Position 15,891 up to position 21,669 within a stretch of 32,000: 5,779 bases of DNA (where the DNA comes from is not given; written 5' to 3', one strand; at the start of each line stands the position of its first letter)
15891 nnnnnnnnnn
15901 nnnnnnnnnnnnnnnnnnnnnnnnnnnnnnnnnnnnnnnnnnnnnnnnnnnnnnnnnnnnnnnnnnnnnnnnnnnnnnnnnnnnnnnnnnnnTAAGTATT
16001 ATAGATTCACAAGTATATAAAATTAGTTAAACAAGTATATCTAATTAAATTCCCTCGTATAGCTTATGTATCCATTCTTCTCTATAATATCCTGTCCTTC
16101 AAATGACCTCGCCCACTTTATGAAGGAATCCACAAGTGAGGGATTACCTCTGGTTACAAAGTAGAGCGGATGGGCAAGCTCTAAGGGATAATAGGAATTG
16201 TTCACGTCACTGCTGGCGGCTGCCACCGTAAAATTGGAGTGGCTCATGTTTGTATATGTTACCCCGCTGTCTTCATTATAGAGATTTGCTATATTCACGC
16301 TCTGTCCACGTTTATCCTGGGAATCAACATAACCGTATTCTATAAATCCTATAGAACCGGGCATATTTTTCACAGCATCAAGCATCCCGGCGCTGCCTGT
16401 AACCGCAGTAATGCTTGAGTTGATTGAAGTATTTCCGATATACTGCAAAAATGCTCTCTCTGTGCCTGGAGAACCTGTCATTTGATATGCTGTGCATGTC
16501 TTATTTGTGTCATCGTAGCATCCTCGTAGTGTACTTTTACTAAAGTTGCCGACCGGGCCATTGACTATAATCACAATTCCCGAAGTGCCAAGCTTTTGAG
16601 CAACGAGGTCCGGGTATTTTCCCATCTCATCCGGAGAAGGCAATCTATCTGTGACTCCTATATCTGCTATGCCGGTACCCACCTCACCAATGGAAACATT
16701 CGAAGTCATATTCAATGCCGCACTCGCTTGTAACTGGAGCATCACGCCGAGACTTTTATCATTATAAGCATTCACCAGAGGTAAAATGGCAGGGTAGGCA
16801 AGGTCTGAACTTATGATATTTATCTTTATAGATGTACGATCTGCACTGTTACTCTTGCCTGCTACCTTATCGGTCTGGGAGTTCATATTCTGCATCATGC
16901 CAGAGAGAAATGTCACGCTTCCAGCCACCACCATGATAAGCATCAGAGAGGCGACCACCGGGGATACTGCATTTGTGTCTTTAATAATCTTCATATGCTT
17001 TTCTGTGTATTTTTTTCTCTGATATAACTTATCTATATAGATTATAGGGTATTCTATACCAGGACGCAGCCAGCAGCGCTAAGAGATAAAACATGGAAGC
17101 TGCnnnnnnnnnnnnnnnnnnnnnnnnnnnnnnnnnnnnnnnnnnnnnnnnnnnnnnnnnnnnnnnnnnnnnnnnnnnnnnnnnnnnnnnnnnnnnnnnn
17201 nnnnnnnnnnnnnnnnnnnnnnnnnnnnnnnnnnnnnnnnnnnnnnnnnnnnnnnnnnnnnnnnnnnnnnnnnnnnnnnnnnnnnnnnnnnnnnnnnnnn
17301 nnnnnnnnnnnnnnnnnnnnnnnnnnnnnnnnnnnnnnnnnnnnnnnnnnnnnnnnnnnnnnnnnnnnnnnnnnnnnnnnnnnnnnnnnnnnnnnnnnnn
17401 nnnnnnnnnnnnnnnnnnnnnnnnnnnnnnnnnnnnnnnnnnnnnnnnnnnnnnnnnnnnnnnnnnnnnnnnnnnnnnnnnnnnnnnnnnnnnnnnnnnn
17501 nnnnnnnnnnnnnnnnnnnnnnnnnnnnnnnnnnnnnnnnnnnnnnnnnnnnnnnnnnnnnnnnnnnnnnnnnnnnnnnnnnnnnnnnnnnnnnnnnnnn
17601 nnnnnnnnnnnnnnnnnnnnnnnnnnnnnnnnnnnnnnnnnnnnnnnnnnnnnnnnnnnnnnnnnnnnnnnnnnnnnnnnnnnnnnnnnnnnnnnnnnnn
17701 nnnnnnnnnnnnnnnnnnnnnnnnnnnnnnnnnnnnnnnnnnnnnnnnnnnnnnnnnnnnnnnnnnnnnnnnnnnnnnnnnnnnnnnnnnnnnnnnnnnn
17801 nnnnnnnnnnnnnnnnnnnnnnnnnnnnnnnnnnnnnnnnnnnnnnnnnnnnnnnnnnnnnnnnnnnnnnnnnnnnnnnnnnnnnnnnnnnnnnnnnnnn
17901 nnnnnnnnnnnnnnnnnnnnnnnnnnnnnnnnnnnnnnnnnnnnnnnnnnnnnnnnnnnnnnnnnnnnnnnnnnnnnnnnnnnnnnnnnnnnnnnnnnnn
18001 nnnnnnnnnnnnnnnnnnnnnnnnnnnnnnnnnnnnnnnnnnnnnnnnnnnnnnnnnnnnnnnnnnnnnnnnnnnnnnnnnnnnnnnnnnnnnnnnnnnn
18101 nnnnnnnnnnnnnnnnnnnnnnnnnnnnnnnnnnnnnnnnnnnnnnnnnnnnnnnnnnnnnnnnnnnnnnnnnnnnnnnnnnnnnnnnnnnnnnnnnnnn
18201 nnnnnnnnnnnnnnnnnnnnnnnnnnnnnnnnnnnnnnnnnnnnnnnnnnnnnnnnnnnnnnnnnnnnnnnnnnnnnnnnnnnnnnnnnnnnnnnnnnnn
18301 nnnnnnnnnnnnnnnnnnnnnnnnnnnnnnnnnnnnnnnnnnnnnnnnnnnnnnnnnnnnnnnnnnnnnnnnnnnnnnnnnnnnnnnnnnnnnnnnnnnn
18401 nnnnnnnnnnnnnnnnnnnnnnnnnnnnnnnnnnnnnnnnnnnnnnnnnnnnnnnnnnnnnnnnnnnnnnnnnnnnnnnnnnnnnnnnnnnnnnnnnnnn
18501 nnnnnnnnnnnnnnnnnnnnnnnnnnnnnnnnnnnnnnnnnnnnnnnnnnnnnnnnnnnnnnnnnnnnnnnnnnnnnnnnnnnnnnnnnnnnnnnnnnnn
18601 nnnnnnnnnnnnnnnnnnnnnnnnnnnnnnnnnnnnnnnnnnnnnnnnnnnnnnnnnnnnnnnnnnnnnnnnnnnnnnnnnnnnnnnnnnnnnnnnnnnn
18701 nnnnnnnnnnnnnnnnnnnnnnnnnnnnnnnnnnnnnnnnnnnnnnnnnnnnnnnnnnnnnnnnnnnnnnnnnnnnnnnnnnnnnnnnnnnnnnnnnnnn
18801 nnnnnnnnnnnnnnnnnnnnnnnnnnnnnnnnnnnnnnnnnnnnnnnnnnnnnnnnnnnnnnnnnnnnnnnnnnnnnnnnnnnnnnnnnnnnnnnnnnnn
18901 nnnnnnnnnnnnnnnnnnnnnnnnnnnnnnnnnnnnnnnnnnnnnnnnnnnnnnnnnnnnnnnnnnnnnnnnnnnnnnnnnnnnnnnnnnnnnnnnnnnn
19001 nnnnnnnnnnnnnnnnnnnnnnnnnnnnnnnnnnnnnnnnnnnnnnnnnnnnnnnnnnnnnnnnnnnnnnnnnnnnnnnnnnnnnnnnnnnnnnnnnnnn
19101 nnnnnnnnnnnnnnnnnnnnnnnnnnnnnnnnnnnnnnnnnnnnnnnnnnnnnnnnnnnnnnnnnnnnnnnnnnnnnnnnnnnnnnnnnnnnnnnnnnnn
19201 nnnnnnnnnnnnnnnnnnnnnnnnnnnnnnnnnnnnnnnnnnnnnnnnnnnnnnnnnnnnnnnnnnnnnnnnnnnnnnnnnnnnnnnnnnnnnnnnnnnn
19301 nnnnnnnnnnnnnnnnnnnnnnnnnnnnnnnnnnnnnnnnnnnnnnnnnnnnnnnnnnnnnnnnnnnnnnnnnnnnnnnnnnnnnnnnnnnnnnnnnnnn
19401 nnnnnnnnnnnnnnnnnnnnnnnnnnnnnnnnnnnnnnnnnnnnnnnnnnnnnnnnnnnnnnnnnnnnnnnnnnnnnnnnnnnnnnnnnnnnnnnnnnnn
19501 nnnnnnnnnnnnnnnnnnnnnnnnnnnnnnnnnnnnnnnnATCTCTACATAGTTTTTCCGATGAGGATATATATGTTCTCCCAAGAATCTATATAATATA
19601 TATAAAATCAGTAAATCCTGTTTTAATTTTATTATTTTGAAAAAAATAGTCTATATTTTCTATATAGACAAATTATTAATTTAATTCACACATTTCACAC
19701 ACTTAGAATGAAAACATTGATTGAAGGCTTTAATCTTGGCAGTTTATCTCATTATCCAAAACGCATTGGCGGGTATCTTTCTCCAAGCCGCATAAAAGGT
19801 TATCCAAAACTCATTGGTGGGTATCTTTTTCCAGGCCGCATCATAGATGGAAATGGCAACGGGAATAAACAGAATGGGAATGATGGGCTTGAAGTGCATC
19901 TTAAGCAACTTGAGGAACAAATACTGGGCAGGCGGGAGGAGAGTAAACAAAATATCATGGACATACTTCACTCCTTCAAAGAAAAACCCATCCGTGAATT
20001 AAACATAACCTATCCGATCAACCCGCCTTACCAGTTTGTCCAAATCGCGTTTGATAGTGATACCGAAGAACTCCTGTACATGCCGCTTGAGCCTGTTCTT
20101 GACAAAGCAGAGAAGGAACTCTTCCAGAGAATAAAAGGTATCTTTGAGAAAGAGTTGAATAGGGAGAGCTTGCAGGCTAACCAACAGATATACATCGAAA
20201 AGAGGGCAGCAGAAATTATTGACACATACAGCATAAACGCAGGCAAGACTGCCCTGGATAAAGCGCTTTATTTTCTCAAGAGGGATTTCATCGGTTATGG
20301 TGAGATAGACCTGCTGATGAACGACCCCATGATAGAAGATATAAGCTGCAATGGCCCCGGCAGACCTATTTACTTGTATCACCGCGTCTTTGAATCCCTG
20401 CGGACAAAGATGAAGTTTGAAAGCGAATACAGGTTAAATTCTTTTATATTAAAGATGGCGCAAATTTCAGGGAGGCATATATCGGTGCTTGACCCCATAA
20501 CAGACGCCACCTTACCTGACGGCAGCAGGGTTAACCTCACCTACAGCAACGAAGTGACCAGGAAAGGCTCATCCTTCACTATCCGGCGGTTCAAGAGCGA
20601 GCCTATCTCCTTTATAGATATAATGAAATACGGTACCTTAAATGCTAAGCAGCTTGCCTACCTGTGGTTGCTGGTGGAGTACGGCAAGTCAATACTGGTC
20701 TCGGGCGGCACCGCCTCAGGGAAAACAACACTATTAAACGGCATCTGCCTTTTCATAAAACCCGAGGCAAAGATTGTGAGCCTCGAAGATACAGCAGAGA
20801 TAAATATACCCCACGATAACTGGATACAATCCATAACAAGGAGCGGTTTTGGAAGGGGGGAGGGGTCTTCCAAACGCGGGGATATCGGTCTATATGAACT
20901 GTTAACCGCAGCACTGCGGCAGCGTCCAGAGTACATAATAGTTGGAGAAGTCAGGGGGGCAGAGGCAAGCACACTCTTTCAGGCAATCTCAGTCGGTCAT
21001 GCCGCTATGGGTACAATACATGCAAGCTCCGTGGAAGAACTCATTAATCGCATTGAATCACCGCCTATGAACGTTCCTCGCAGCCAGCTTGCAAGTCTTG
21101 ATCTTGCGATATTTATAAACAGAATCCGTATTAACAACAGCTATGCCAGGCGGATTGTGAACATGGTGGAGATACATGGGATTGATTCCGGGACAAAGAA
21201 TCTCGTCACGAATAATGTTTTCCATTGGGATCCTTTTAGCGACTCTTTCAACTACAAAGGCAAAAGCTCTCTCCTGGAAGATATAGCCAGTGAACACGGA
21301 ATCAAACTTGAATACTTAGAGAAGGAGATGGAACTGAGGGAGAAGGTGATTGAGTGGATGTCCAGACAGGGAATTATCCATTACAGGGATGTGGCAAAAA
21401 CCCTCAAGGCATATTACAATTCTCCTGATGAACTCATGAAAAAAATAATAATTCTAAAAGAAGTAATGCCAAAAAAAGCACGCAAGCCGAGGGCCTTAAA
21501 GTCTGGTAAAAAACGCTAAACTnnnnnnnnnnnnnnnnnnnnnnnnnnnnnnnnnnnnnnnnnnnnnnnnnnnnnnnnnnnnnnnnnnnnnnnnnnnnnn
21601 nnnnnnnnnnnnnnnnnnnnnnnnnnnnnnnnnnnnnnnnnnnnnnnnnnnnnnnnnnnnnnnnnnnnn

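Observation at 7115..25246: Five copies of a 38-41 nt conserved intergenic element linking pstS, the AbrB-PhoU regulators and accessory operons (candidate archaeal Pho box/operator)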

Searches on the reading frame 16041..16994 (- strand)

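Call 10: search_protein_families(library=pfam, proteins=[window:16041-16994:-])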
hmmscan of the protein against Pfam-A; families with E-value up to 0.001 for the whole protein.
window:16041-16994:- (317 aa): 0 families

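Call 53: search_protein_families(library=ncbifam, proteins=[window:16041-16994:-], max_evalue=0.01)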
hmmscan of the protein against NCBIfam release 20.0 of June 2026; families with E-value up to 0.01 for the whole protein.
window:16041-16994:- (317 aa): 3 families
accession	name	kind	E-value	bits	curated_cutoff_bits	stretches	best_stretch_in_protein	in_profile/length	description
TIGR02136.1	ptsS_2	subfamily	3.4e-11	42.9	206.6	1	27-311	9-294/295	phosphate ABC transporter substrate-binding protein PstS family protein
TIGR00975.1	3a0107s03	equivalog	5.9e-06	25.6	205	1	194-262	171-234/315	phosphate ABC transporter substrate-binding protein PstS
TIGR04505.1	PtsS_plasma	equivalog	0.00061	19.3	175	1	159-247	200-291/334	phosphate ABC transporter substrate-binding protein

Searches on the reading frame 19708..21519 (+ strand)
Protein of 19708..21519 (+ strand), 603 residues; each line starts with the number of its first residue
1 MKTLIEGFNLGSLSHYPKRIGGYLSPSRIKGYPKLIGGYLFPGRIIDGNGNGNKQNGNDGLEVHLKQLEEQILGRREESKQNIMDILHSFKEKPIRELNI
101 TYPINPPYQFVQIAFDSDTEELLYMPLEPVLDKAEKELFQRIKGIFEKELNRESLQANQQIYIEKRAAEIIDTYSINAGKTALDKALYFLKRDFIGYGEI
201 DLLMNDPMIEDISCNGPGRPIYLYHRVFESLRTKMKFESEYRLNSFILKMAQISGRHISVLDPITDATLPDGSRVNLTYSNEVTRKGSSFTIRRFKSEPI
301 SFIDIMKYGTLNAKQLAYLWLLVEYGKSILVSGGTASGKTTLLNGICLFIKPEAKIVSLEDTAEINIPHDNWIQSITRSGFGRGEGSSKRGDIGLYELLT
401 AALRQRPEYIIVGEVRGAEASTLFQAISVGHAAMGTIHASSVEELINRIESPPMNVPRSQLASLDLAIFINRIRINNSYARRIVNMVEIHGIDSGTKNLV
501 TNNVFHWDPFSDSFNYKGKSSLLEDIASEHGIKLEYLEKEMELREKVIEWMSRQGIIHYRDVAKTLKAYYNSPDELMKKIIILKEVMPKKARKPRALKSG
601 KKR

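Call 9: search_protein_families(library=pfam, proteins=[window:19708-21519:+])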
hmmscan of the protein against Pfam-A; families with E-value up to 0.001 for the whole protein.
window:19708-21519:+ (603 aa): 2 families
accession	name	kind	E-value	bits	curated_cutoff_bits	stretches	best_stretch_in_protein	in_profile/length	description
PF00437.27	T2SSE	-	1.8e-37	129.3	24.9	1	206-464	13-268/370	Type II/IV secretion system protein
PF23989.1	PilB3_C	-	0.00013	22.5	27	1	517-580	7-70/83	PilB3-like, C-terminal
